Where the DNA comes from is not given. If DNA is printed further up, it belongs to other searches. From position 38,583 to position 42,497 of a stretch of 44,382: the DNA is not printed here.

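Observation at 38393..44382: Candidate undescribed system: Sec-exported split Rhs locus (small Pro-rich protein + shell-PKD adhesin-like giant + separately secreted core protein)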

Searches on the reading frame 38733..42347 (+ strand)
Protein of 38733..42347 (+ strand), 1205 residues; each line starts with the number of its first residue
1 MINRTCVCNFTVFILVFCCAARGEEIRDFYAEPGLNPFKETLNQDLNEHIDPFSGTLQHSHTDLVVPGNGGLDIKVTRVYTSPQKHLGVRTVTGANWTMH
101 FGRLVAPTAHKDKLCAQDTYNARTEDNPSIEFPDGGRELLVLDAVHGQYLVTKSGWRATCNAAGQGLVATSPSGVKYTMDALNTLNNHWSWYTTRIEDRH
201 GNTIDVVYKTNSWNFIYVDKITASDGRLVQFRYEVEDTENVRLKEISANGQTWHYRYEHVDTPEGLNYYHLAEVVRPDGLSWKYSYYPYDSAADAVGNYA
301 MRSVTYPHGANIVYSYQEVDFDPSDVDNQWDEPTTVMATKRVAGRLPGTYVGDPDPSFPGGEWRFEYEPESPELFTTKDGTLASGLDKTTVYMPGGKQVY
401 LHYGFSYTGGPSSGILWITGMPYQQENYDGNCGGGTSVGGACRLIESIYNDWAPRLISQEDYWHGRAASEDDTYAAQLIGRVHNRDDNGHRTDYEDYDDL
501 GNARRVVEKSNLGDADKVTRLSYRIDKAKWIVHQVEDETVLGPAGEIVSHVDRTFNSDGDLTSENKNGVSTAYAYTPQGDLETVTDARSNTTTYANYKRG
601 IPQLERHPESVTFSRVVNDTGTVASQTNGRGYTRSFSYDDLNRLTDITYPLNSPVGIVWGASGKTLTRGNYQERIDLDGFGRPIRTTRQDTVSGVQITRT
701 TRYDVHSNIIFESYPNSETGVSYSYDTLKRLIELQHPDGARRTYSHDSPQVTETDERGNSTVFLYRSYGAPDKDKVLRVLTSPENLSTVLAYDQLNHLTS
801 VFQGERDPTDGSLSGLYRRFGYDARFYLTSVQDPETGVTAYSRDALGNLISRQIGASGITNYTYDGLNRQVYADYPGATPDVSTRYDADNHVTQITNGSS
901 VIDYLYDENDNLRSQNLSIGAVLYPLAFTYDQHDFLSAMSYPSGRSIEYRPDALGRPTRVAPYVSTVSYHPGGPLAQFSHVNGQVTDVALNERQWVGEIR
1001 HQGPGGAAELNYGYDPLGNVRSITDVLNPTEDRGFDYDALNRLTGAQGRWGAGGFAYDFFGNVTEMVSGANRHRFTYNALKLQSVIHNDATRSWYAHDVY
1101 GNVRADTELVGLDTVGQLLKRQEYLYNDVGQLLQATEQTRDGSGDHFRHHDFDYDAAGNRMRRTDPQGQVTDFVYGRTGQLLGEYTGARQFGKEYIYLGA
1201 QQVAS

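Call 10: find_homologous_proteins(query=window:38733-42347:+, max_evalue=1e-10)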
Query window:38733-42347:+ (1205 aa): 131 proteins with E <= 1e-10 among 8000 candidates; the best 120 are listed.
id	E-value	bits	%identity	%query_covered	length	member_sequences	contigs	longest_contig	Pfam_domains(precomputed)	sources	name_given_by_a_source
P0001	0.0e+0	2823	100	100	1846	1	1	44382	PF21027.4,PF15283.13,PF22352.3,PF17963.8,PF05593.20,PF25023.2,PF02010.22,PF18911.7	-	-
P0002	0.0e+0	1853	67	100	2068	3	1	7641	PF21027.4,PF15283.13,PF22352.3,PF26549.1,PF17963.8,PF05593.20,PF26550.2,PF25023.2,PF07676.19,PF18911.7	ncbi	ncbi:MAG: PKD domain-containing protein, partial [Gammaproteobacteria bacterium]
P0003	0.0e+0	1800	65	100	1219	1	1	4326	PF05593.20,PF25023.2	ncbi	ncbi:MAG: RHS repeat domain-containing protein, partial [Chromatiales bacterium]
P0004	0.0e+0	1795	85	75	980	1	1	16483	PF15283.13,PF22352.3,PF05593.20,PF25023.2,PF18911.7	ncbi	-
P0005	0.0e+0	1689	62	99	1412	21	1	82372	PF22352.3,PF05593.20,PF25023.2,PF18911.7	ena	-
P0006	0.0e+0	1688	62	99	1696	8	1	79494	PF21027.4,PF22352.3,PF17963.8,PF05593.20,PF18968.6,PF25023.2,PF18911.7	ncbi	-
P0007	0.0e+0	1437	64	82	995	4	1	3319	PF05593.20,PF25023.2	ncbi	ncbi:MAG: hypothetical protein ACREU8_03635, partial [Gammaproteobacteria bacterium]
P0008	0.0e+0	1417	66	77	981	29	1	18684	PF15283.13,PF05593.20,PF25023.2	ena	-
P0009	0.0e+0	1382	66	75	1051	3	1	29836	PF15283.13,PF22352.3,PF05593.20,PF25023.2,PF18911.7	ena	-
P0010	0.0e+0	1307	68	67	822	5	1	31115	PF05593.20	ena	-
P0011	0.0e+0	1117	47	100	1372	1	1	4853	PF22352.3,PF05593.20,PF25023.2,PF18911.7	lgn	-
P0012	0.0e+0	1113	47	100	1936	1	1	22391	PF21027.4,PF22352.3,PF17963.8,PF05593.20,PF25023.2,PF02010.22,PF18884.6,PF18911.7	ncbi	-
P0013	5.9e-287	973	68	50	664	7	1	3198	PF05593.20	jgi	jgi:YD repeat-containing protein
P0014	1.4e-267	909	42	99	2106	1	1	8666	PF22352.3,PF05593.20,PF17957.8,PF18911.7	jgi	jgi:hypothetical protein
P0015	8.4e-248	844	39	98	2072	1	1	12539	PF22352.3,PF05593.20,PF25023.2,PF18911.7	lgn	-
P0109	5.0e-27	112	28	35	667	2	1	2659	PF05593.20,PF25023.2,PF03527.21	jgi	jgi:RHS repeat-associated protein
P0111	6.4e-26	109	25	60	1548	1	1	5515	PF05593.20,PF25023.2,PF20148.5,PF03527.21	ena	-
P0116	1.9e-20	90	26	48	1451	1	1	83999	PF05593.20,PF25023.2,PF20148.5,PF10908.14,PF03527.21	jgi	jgi:RHS repeat-associated protein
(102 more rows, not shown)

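Call 11: find_encoding_contigs(protein=P0006, flank=10000, max_places=2)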
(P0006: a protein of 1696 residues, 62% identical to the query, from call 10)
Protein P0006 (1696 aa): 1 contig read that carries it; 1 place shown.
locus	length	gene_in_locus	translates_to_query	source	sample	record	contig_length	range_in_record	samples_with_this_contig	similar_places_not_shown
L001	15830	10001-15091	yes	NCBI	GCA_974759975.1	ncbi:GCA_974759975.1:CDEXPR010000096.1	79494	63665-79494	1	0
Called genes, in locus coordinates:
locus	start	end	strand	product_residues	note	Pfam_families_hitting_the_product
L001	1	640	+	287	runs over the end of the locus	PF02790:COX2_TM, PF00116:COX2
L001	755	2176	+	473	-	PF01546:Peptidase_M20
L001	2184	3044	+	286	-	PF01488:Shikimate_DH (faint), PF03446:NAD_binding_2, PF03807:F420_oxidored (weak), PF14833:NAD_binding_11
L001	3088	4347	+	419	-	PF25064:ARM_TT21_5th (faint), PF07719:TPR_2 (faint), PF09976:TPR_21 (faint), PF13428:TPR_14 (faint), PF14559:TPR_19 (faint), PF13176:TPR_7 (faint), PF13181:TPR_8 (faint), PF13424:TPR_12 (faint)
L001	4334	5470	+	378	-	PF13795:HupE_UreJ_2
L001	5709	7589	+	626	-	PF01734:Patatin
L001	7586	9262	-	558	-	PF13442:Cytochrome_CBB3 (faint), PF21419:RoxA-like_Cyt-c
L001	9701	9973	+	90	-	-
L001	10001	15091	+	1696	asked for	PF17963:Big_9 (faint), PF25023:TEN_YD-shell (weak), PF18911:PKD_4 (weak), PF22352:K319L-like_PKD, PF18911:PKD_4 (weak), PF22352:K319L-like_PKD, PF18911:PKD_4 (weak), PF22352:K319L-like_PKD, +3 more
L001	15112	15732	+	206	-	PF25023:TEN_YD-shell, PF03527:RHS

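Call 12: find_encoding_contigs(protein=P0005, flank=10000, max_places=2)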
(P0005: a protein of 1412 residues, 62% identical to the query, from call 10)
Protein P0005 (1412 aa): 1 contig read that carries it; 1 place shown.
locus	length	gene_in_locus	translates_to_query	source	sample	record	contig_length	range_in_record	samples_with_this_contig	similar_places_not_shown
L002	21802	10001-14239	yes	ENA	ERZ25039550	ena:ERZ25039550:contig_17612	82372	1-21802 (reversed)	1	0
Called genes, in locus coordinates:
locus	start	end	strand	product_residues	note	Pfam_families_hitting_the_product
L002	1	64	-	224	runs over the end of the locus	-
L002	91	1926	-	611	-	PF24391:HD-CE, PF02518:HATPase_c (weak), PF13589:HATPase_c_3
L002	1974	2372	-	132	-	PF01850:PIN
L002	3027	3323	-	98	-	PF05016:ParE_toxin, PF15781:ParE-like_toxin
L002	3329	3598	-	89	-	PF02604:PhdYeFM_antitox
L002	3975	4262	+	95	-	PF04365:BrnT_toxin (faint)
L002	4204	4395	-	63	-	-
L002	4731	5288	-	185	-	PF25023:TEN_YD-shell, PF03527:RHS (weak)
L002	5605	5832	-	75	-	PF02390:Methyltransf_4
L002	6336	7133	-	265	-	PF05690:ThiG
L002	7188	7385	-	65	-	PF02597:ThiS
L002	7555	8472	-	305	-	PF00753:Lactamase_B (weak), PF12706:Lactamase_B_2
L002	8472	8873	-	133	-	PF00072:Response_reg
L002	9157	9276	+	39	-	-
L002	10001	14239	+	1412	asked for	PF05593:RHS_repeat (faint), PF25023:TEN_YD-shell (weak), PF18911:PKD_4 (weak), PF22352:K319L-like_PKD, PF18911:PKD_4 (weak), PF22352:K319L-like_PKD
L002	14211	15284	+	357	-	PF17963:Big_9 (faint), PF21027:Sde0182_C (faint), PF22352:K319L-like_PKD, PF18911:PKD_4 (weak), PF22352:K319L-like_PKD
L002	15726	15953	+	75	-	-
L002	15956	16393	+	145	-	-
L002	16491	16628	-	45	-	-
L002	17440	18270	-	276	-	PF13428:TPR_14 (faint), PF13176:TPR_7 (faint), PF13431:TPR_17 (faint), PF13181:TPR_8 (faint), PF13424:TPR_12 (weak), PF00515:TPR_1 (faint), PF13432:TPR_16 (weak), PF14559:TPR_19 (weak), +2 more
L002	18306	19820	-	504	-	PF13191:AAA_16, PF25199:nSTAND_NTPase5 (weak), PF05729:NACHT (faint), PF13401:AAA_22 (faint), PF12840:HTH_20 (faint), PF17782:WHD_DprA (faint)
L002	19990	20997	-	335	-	-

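Call 18: find_related_loci(query=A1, collection=genome_contigs, flank=10000)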
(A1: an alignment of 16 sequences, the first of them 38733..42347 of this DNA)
Query A1 (1205 aa) in genome_contigs; peptide patterns used: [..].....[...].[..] (x = any residue, [..] = any of these).
197 stretches matched a pattern; 135 encode a relative of the query (tblastn E <= 1e-3); the best 80 are kept; 80 distinct loci.
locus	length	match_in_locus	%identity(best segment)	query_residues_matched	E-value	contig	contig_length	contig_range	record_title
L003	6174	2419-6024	66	1-1205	0e+0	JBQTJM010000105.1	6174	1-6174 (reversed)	MAG: Gammaproteobacteria bacterium isolate SAR169 c_000000025908, whole genome shotgun sequence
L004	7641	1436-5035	67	1-1205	0e+0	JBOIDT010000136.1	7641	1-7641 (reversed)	MAG: Gammaproteobacteria bacterium isolate SD8035_maxbin2.bin.2 NODE_1201_length_7641_cov_30.472451, whole genome shotgu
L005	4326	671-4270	65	1-1205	0e+0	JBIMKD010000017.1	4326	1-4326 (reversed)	MAG: Chromatiales bacterium isolate Frasassi PCtopBin12 k141_336969, whole genome shotgun sequence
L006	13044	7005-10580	62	10-1205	0e+0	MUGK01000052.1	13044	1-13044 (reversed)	MAG: Chromatiales bacterium USCg_Taylor scaffold_51, whole genome shotgun sequence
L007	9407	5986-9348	63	10-1132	0e+0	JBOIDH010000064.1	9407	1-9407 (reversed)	MAG: Gammaproteobacteria bacterium isolate SD8032_metabat2.bin.28 NODE_1867_length_9407_cov_2.951401, whole genome shotg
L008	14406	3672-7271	62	1-1205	0e+0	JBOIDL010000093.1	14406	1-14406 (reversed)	MAG: Gammaproteobacteria bacterium isolate SD8020_metabat2.bin.3 NODE_253_length_14406_cov_4.884096, whole genome shotgu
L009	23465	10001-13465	42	7-1204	0e+0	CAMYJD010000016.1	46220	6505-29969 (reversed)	MAG: uncultured Gammaproteobacteria bacterium isolate ES_Gamma_035 genome assembly, contig: scaffold_402, whole genome s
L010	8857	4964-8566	39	2-1205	0e+0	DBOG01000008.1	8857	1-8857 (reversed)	MAG TPA_asm: Proteobacteria bacterium UBA652 UBA652_contig_3033, whole genome shotgun sequence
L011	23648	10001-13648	40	15-1204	0e+0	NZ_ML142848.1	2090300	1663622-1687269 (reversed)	Peristeroidobacter soli strain JW-3 Scaffold1, whole genome shotgun sequence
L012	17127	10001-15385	39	3-1204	0e+0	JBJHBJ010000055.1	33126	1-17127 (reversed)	MAG: Ectothiorhodospiraceae bacterium isolate SF2967_J5348.semibin_refined.086 NODE_1407_length_33126_cov_6.064820, whol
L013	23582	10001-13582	38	6-1204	0e+0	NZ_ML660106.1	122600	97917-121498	Exilibacterium tricleocarpae strain R142 Scaffold20, whole genome shotgun sequence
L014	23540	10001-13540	39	1-1205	0e+0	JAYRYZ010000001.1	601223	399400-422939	MAG: Rhodocyclaceae bacterium isolate EBPR_s472bin.19 NODE_6_length_601223_cov_3.114527, whole genome shotgun sequence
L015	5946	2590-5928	39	26-1204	0e+0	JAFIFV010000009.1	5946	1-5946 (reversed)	MAG: Ectothiorhodospiraceae bacterium isolate coassembly_bin.70 k141_78035, whole genome shotgun sequence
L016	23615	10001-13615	39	21-1204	0e+0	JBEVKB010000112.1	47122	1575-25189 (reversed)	MAG: Steroidobacteraceae bacterium isolate T4R1BO_autometa_bin_28 T4R1BO_autometa_bin_28_k133_27336902, whole genome sho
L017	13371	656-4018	37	6-1204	0e+0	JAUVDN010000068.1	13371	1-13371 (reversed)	MAG: Gammaproteobacteria bacterium isolate CSMAG_298 CSMAG_298_k141_4583944_length_13371_cov_16.1976, whole genome shotg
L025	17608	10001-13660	37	12-1205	0e+0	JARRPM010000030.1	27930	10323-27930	MAG: Halioglobus sp. isolate Spart_176_MAG scaffold_434, whole genome shotgun sequence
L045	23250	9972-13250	35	26-1204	0e+0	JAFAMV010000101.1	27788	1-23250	MAG: Curvibacter sp. isolate CP_BE_RX_R2_3 BE_RX_R2_k147_2786451, whole genome shotgun sequence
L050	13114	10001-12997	36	6-1046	4e-175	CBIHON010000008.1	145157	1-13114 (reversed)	MAG TPA_asm: uncultured Burkholderiales bacterium isolate SRR18156200_binner123_Refined_13 genome assembly, contig: ERZ2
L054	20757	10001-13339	35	11-1204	0e+0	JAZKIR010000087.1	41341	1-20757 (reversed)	MAG: Pseudomonadota bacterium isolate ADI_DC_SW_02_SPN_11032020-bin055 DCSW02SPN_B055_0_000000000087, whole genome shotg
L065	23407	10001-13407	38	4-1204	0e+0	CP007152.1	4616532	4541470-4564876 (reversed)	Marinobacter salarius strain R9SW1, complete genome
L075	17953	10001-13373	34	23-1205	9e-167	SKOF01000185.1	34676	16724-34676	MAG: Thioalkalivibrio sp. isolate CSSed162cmA_318 CSSed16-2cmA-1477, whole genome shotgun sequence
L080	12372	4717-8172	30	16-1204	4e-140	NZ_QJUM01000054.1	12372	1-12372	Phytopseudomonas dryadis strain P26B NODE_54_length_12372_cov_60.692936, whole genome shotgun sequence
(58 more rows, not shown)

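Call 29: search_protein_families(library=pfam, alignment_id=A2, max_evalue=0.01)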
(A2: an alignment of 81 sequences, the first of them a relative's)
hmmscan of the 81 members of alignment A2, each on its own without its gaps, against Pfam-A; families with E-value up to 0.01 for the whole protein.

A. member 1, L006:1547-2029:- (161 aa): 0 families

B. families by the number of members that match (of 81 scanned): 32 families (the first 25 are shown)
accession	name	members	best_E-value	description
PF07591.16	PT-HINT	7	9.2e-30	Pretoxin HINT domain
PF13403.11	Hint_2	7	1.2e-08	Hint domain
PF01844.29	HNH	4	1.8e-10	HNH endonuclease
PF14890.11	Intein_splicing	4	2.5e-05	Intein splicing domain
PF15520.11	Ntox10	3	2.6e-38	Novel toxin 10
PF14279.12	HNH_5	3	9.5e-11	HNH endonuclease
PF15529.11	Ntox24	3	1.6e-10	Bacterial toxin 24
PF08517.17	AXH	3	3.5e-08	Ataxin-1 and HBP1 module (AXH)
PF01079.26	Hint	3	5.1e-06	Hint module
PF11429.13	Colicin_D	2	5e-23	Colicin D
PF15545.11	Ntox8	2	7.1e-17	Bacterial toxin 8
PF15653.11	Tox-URI2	2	2.6e-12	URI fold toxin 2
PF15649.12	Tox-REase-7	2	3.5e-09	Restriction endonuclease fold toxin 7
PF02195.25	ParB_N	2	5.8e-05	ParB N-terminal domain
PF08857.17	ParBc_2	2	0.0013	Putative ParB-like nuclease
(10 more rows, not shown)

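Call 41: search_protein_families(library=pfam, alignment_id=A3, max_evalue=0.01)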
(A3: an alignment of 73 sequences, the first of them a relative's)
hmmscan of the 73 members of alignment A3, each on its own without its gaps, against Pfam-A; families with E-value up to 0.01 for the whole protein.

A. member 1, L008:9129-9926:+ (266 aa): 2 families
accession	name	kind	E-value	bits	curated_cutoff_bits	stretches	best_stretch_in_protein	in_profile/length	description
PF14581.11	SseB_C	-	1.9e-07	31.6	22.5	1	44-131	17-104/106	SseB protein C-terminal domain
PF21283.2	EPCAM-Trop-2_C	-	0.0094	16.6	25.9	0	40-96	16-67/113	EPCAM/Trop-2, C-terminal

B. families by the number of members that match (of 73 scanned): 26 families (the first 25 are shown)
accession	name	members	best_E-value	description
PF15586.11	Imm8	2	1e-38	Immunity protein 8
PF14085.11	DUF4265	2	8.8e-28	Domain of unknown function (DUF4265)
PF11042.13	DUF2750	2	9.7e-27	Protein of unknown function (DUF2750)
PF05076.18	SUFU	2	3.2e-19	Suppressor of fused protein (SUFU)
PF24719.1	Imm33-like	1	5.4e-44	Imm33-like domain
PF15580.11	Imm53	1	3.5e-37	Immunity protein 53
PF21837.1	DUF6896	1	8.9e-34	Domain of unknown function (DUF6896)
PF20212.3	DUF6572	1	1.5e-32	Family of unknown function (DUF6572)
PF16826.10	DUF5076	1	3e-25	Domain of unknown function (DUF5076)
PF14206.11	Cys_rich_CPCC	1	1.9e-21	Cysteine-rich CPCC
PF01337.24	Barstar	1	3.3e-20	Barstar (barnase inhibitor)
PF22281.1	DUF6959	1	3.3e-20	Family of unknown function (DUF6959)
PF06877.16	RraB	1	1.3e-18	Regulator of ribonuclease activity B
PF15569.11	Imm40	1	4.2e-15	Immunity protein 40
PF11163.13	DUF2947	1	4.4e-12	Protein of unknown function (DUF2947)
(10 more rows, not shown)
